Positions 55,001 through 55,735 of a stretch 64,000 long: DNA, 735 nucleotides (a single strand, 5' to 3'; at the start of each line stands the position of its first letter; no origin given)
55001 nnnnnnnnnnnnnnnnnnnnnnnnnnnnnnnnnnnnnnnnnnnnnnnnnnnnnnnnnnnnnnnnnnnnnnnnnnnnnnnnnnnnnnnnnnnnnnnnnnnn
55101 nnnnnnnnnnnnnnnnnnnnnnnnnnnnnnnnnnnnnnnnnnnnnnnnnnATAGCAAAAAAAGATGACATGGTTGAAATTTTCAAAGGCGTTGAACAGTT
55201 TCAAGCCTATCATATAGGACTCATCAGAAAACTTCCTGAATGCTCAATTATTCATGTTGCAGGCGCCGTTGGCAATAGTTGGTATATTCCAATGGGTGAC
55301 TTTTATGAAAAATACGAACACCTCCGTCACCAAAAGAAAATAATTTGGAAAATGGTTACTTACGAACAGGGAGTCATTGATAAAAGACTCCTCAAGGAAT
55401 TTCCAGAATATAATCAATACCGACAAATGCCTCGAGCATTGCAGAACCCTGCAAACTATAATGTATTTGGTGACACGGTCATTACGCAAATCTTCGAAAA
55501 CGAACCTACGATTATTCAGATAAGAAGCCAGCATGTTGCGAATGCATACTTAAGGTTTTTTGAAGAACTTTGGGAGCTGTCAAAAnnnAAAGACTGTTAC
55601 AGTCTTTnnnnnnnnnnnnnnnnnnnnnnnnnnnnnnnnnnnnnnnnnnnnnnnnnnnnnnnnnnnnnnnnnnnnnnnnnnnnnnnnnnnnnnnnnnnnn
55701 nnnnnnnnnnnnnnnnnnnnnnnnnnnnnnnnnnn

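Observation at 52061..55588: ABC-transporter ATPase carries a C-terminal domain homologous to the C-terminal domain of the adjacent divergent TrmB-like regulator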

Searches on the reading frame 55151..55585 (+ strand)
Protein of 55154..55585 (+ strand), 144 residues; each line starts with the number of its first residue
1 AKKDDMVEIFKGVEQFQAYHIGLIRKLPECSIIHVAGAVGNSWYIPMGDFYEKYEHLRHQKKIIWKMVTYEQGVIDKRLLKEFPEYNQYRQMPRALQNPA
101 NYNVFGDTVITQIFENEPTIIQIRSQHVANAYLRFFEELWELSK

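Call 6: find_homologous_proteins(query=window:55154-55585:+, max_evalue=0.01)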
Query seq(144 aa) (144 aa): 10 proteins with E <= 0.01 among 13 candidates.
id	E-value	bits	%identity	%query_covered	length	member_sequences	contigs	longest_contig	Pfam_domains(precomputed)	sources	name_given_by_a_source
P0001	1.2e-65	238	69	100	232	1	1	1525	PF13304.13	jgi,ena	-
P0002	3.4e-64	233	68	99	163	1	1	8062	-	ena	-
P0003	4.6e-64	232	69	100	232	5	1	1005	PF13304.13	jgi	jgi:ABC-type multidrug transport system ATPase subunit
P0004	1.0e-61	225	67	100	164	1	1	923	-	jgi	jgi:hypothetical protein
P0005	9.4e-52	193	59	100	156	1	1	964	-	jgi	jgi:hypothetical protein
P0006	1.2e-43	166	74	68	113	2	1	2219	-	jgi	jgi:hypothetical protein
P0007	3.1e-41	158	73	65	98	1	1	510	-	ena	-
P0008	1.6e-38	150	69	68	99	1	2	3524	-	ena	-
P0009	4.3e-25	106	65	54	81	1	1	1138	-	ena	-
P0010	1.0e-19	89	74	40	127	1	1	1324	-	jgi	jgi:hypothetical protein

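Call 23: search_protein_representatives(alignment_id=A1)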
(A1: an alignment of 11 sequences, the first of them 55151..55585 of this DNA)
Query: 11 sequences, 154 profile positions. Proteins with E-value up to 0.001 (for the whole library): 759; up to 1e-10: 197; up to 1e-30: 17. The best 150 are listed.
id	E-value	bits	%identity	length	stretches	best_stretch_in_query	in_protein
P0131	7.2e-65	233.7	-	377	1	2-153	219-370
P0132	5.9e-63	227.5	-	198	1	3-154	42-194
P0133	2.5e-59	215.8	-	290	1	2-124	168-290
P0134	1.2e-44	168.1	-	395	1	3-153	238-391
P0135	1.3e-40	154.9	-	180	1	5-153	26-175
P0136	9.0e-40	152.2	-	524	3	13-152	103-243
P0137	5.5e-39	149.7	-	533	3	13-152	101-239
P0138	9.6e-39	148.9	-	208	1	3-154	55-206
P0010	1.6e-38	148.1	-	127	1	23-143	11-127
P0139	3.4e-35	137.4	-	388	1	3-153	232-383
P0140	2.8e-34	134.4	-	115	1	47-153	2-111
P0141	3.3e-34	134.2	-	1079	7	18-152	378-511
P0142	4.4e-33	130.5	-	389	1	3-154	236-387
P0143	2.7e-32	128.0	-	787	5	18-152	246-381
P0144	3.3e-32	127.7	-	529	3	13-152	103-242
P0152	9.3e-28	113.2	-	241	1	14-152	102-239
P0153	1.8e-27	112.3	-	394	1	6-153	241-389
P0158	4.9e-26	107.6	-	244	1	7-153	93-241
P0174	2.8e-22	95.4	-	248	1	7-154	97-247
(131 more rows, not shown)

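Call 25: search_protein_families(library=pfam, proteins=[P0131, P0134, P0139, P0142, P0153, P0152, P0158, P0174, P0136, P0141], max_evalue=0.001)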
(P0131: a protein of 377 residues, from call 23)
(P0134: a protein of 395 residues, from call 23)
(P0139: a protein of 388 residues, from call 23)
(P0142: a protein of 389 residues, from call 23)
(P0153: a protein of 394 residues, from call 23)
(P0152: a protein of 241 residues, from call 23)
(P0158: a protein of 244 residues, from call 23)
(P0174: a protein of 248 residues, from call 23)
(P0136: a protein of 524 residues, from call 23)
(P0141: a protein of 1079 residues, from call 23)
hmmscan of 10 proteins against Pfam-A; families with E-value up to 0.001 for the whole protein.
P0131 (377 aa): 9 families
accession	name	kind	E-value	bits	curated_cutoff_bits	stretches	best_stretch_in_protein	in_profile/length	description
PF00005.33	ABC_tran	-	2.6e-32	112.7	25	1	18-153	2-137/137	ABC transporter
PF13304.12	AAA_21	-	1.2e-12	49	27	2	122-185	235-301/304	AAA domain, putative AbiEii toxin, Type IV TA system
PF02463.25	SMC_N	-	7.9e-08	32.4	40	1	117-192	135-206/220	RecF/RecN/SMC N terminal domain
PF13555.12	AAA_29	-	9.9e-06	25.7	27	1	18-60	13-54/61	P-loop containing region of AAA domain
PF13401.12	AAA_22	-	6.2e-05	23.8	27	1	29-169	7-110/130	AAA domain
PF13191.12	AAA_16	-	0.00018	22.5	32.6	1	27-173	24-158/167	AAA ATPase domain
PF07728.20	AAA_5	-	0.0007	20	22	0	32-52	4-24/139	AAA domain (dynein-related subfamily)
PF13476.12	AAA_23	-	0.00072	20.7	27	0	18-51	11-43/201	AAA domain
PF03193.22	RsgA_GTPase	-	0.00097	19.4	30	0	8-49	88-128/174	RsgA GTPase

P0134 (395 aa): 4 families
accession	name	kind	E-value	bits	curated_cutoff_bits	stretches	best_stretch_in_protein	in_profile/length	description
PF00005.33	ABC_tran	-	2.6e-36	125.7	25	1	23-171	2-137/137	ABC transporter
PF13304.12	AAA_21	-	1.1e-12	49.1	27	1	137-202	232-300/304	AAA domain, putative AbiEii toxin, Type IV TA system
PF02463.25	SMC_N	-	2.6e-09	37.3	40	1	34-207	26-205/220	RecF/RecN/SMC N terminal domain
PF03193.22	RsgA_GTPase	-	0.00013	22.3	30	1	9-63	84-137/174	RsgA GTPase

P0139 (388 aa): 3 families
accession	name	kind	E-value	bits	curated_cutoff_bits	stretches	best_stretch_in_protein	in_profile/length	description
PF00005.33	ABC_tran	-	7.4e-30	104.8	25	1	17-165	1-137/137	ABC transporter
PF13304.12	AAA_21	-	1.5e-08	35.5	27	1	29-58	1-29/304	AAA domain, putative AbiEii toxin, Type IV TA system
PF13555.12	AAA_29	-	4.8e-05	23.5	27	1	20-62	15-56/61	P-loop containing region of AAA domain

P0142 (389 aa): 3 families
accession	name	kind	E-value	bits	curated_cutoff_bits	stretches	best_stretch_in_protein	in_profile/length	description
PF00005.33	ABC_tran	-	5.4e-26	92.3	25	1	19-169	1-137/137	ABC transporter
PF13304.12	AAA_21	-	1.1e-06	29.3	27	1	127-201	224-301/304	AAA domain, putative AbiEii toxin, Type IV TA system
PF02463.25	SMC_N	-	1.1e-06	28.7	40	1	130-209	126-207/220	RecF/RecN/SMC N terminal domain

P0153 (394 aa): 6 families
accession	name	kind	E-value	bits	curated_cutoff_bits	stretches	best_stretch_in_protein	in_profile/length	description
PF00005.33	ABC_tran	-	4.3e-35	121.7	25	1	20-171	1-137/137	ABC transporter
PF13304.12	AAA_21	-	1e-13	52.5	27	2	144-203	239-301/304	AAA domain, putative AbiEii toxin, Type IV TA system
PF02463.25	SMC_N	-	1.8e-10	41.1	40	1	31-207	25-204/220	RecF/RecN/SMC N terminal domain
PF25199.1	nSTAND_NTPase5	-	0.00038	20.7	34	0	29-92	40-105/145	Novel STAND NTPase 5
PF13476.12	AAA_23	-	0.00052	21.1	27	0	24-52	16-41/201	AAA domain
PF13166.12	AAA_13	-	0.00083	18.6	36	0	160-212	526-581/713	AAA domain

P0152 (241 aa): 1 family
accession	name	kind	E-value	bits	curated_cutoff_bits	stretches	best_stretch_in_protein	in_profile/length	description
PF01978.25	TrmB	-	3e-12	46.7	25.6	1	6-73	1-67/68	Sugar-specific transcriptional regulator TrmB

P0158 (244 aa): 1 family
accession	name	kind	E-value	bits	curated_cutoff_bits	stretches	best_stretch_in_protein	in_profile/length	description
PF01978.25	TrmB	-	3.5e-12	46.4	25.6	1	7-73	3-68/68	Sugar-specific transcriptional regulator TrmB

P0174 (248 aa): 1 family
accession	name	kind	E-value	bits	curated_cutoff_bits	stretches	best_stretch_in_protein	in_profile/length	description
PF01978.25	TrmB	-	2e-09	37.6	25.6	1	10-73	1-63/68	Sugar-specific transcriptional regulator TrmB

P0136 (524 aa): 1 family
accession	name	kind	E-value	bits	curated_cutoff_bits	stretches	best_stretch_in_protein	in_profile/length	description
PF01978.25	TrmB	-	1.1e-06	28.8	25.6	1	6-72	1-65/68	Sugar-specific transcriptional regulator TrmB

P0141 (1079 aa): 2 families
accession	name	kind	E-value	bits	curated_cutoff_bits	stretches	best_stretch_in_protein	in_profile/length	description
PF01978.25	TrmB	-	2.8e-15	56.4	25.6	1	8-75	1-67/68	Sugar-specific transcriptional regulator TrmB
PF24217.1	DUF7436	-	4e-06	27.3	34.2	0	225-246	128-149/153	Family of unknown function (DUF7436)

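Call 39: find_related_loci(query=A1, collection=genome_contigs, flank=6000)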
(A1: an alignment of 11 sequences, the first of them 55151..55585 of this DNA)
Query A1 (145 aa) in genome_contigs; peptide patterns used: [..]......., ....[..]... (x = any residue, [..] = any of these).
118 stretches matched a pattern; 24 encode a relative of the query (tblastn E <= 1e-3); 24 distinct loci.
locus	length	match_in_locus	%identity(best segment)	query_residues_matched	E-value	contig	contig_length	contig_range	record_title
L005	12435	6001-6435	72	1-145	3e-75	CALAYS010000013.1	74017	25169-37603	MAG TPA_asm: uncultured bacterium isolate SRR6231146_bin.88_CONCOCT_v1.1_MAG genome assembly, contig: ERZ650289.32, whol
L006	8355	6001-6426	72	1-142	5e-74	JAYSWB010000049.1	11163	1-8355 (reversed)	MAG: bacterium isolate GFS_12865 GFS_12865_48, whole genome shotgun sequence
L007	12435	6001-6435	69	1-145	6e-74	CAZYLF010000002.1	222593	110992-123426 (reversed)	MAG TPA_asm: uncultured Candidatus Saccharibacteria bacterium isolate SRP292972_co3_71 genome assembly, contig: NODE_84_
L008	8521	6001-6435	69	1-145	7e-74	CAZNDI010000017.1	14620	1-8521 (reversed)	MAG TPA_asm: uncultured Candidatus Peribacteria bacterium isolate binchicken_co73_89 genome assembly, contig: NODE_683_l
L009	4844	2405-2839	70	1-145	3e-73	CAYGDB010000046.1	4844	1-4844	MAG TPA_asm: uncultured Candidatus Saccharibacteria bacterium isolate ERP113451_co1_290 genome assembly, contig: NODE_25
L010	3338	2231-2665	70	1-145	1e-73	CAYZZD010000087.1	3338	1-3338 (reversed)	MAG TPA_asm: uncultured Candidatus Saccharibacteria bacterium isolate SRP135725_co1_105 genome assembly, contig: NODE_50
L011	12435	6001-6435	70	1-145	2e-73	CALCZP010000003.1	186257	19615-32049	MAG TPA_asm: uncultured bacterium isolate SRR6231138_bin.7_CONCOCT_v1.1_MAG genome assembly, contig: ERZ650240.3, whole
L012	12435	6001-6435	70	1-145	8e-73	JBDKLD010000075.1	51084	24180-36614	MAG: Candidatus Parcubacteria bacterium isolate hopbrook_2019_sw_WHONDRS-S19S_0012_B_bin.21 scaffold_417990, whole genom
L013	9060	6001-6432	67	1-144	4e-71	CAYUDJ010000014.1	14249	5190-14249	MAG TPA_asm: uncultured Candidatus Saccharibacteria bacterium isolate SRP219642_co5_29 genome assembly, contig: NODE_618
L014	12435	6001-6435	69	1-145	6e-71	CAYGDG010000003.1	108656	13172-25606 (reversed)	MAG TPA_asm: uncultured Candidatus Saccharibacteria bacterium isolate ERP113451_co1_245 genome assembly, contig: NODE_84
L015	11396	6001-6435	66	1-145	1e-70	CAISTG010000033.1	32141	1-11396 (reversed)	MAG: Candidatus Buchananbacteria bacterium isolate MJ-time_bin-7222 genome assembly, contig: bin-7222:33/66, whole genom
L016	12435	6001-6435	69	1-145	6e-71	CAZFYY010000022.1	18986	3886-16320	MAG TPA_asm: uncultured Gammaproteobacteria bacterium isolate SRP296810_co1_333 genome assembly, contig: NODE_2967_lengt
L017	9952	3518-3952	66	1-145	1e-69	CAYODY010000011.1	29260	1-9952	MAG TPA_asm: uncultured Candidatus Saccharibacteria bacterium isolate SRP286056_co2_146 genome assembly, contig: NODE_22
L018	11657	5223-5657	66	1-145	4e-69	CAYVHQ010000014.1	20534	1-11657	MAG TPA_asm: uncultured Gammaproteobacteria bacterium isolate SRP286056_co1_702 genome assembly, contig: NODE_3092_lengt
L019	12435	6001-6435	66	1-145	8e-69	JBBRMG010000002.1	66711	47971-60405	MAG: Candidatus Doudnabacteria bacterium isolate La1_metabat2.020 LA1C_B2.020_k141_2589746L_66711_cov_11.9998, whole gen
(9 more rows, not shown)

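Call 46: search_solved_structures(query=A4, max_evalue=10, show_alignments=3)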
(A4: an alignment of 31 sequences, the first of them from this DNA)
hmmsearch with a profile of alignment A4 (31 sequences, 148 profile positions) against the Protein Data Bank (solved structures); distinct sequences matched with E-value up to 10: 4.
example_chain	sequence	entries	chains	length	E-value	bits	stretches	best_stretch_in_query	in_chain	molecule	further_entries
2l82_A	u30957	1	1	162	0.089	15.9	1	8-97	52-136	DESIGNED PROTEIN OR32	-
1o1y_A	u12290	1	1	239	0.2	14.8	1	48-82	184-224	conserved hypothetical protein TM1158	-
3u6x_S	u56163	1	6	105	1.2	12.2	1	96-136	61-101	ORF48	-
9c5c_M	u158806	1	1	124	1.4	12.1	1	87-140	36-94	AP-3 complex subunit mu-1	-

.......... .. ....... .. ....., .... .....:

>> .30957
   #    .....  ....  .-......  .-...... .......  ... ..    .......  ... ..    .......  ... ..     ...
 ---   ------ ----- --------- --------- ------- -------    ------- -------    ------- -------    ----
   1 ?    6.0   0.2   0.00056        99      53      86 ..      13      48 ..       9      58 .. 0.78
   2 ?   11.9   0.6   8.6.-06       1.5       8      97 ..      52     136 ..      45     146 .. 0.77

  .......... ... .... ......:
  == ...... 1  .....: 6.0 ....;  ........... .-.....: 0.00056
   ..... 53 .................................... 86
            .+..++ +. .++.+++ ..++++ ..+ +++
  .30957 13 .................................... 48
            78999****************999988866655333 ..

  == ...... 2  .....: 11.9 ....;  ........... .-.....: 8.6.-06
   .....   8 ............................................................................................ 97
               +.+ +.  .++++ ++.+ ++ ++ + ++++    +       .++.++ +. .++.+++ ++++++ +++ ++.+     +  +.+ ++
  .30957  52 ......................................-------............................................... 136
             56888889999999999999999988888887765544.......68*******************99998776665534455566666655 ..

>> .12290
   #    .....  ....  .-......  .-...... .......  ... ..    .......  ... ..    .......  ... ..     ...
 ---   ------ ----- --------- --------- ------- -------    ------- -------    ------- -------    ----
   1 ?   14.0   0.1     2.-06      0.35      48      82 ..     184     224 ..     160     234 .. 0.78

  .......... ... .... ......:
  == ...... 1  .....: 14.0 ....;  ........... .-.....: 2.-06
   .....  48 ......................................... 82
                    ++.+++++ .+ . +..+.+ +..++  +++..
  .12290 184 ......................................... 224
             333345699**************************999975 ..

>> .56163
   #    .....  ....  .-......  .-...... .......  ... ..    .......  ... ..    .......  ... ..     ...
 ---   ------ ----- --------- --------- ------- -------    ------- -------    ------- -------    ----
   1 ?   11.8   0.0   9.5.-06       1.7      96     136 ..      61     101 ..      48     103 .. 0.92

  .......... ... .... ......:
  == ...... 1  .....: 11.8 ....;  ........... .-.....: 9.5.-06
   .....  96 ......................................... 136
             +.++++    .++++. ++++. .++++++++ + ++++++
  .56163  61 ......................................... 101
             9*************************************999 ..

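Call 56: find_encoding_contigs(protein=P0152, flank=5000, max_places=3)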
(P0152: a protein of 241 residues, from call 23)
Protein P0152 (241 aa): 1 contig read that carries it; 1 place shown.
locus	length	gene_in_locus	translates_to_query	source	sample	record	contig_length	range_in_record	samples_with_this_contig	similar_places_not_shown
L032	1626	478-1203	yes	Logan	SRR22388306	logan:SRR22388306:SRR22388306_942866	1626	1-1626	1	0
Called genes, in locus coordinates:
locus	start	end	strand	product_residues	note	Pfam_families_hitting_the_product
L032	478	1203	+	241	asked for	PF01978:TrmB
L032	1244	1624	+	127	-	?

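Call 61: search_protein_families(library=pfam, alignment_id=A4, max_evalue=1)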
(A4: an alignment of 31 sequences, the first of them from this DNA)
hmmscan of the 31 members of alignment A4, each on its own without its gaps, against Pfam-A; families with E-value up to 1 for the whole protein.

A. member 1, seq(145 aa): 0 families

B. families by the number of members that match (of 31 scanned): 16 families
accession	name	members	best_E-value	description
PF13091.12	PLDc_2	3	0.0043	PLD-like domain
PF24217.1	DUF7436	3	0.0071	Family of unknown function (DUF7436)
PF11495.14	Regulator_TrmB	2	0.00064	Archaeal transcriptional regulator TrmB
PF13289.12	SIR2_2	1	0.0072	SIR2-like domain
PF16229.10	DUF4888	1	0.019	Domain of unknown function (DUF4888)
PF11520.13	Cren7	1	0.019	Chromatin protein Cren7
PF22074.2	Cep192_D5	1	0.03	Cep192 domain 5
PF02486.25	Rep_trans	1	0.036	Replication initiation factor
PF00254.34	FKBP_C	1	0.098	FKBP-type peptidyl-prolyl cis-trans isomerase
PF09128.16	RGS-like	1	0.12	Regulator of G protein signalling-like domain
PF20483.3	Flavi_NS5_thumb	1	0.12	Flavivirus RNA-directed RNA polymerase, thumb domain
PF07997.16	DUF1694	1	0.13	Protein of unknown function (DUF1694)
PF01331.24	mRNA_cap_enzyme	1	0.13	mRNA capping enzyme, catalytic domain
PF14417.12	MEDS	1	0.14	MEDS: MEthanogen/methylotroph, DcmR Sensory domain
PF05756.17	S-antigen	1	0.15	S-antigen protein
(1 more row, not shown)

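Call 64: find_encoding_contigs(protein=P0134, flank=5000, max_places=2)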
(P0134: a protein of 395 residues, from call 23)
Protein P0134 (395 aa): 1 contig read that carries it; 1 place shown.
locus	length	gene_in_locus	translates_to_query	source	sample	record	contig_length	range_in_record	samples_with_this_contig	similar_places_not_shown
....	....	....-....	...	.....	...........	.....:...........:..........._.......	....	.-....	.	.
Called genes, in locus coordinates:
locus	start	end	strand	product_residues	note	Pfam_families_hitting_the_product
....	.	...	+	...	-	?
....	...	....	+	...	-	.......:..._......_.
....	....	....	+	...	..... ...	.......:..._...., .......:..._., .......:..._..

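Call 65: find_encoding_contigs(protein=P0139, flank=5000, max_places=2)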
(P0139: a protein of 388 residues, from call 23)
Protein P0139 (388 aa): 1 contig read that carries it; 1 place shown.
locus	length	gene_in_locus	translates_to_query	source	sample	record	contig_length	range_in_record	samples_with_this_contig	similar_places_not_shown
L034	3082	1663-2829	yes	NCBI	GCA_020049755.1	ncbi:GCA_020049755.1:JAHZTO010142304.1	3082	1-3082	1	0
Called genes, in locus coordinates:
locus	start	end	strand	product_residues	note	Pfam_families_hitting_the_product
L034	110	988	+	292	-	PF00497:SBP_bac_3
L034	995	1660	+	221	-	PF00528:BPD_transp_1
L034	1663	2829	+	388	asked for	PF00005:ABC_tran, PF13304:AAA_21 (faint)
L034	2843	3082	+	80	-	?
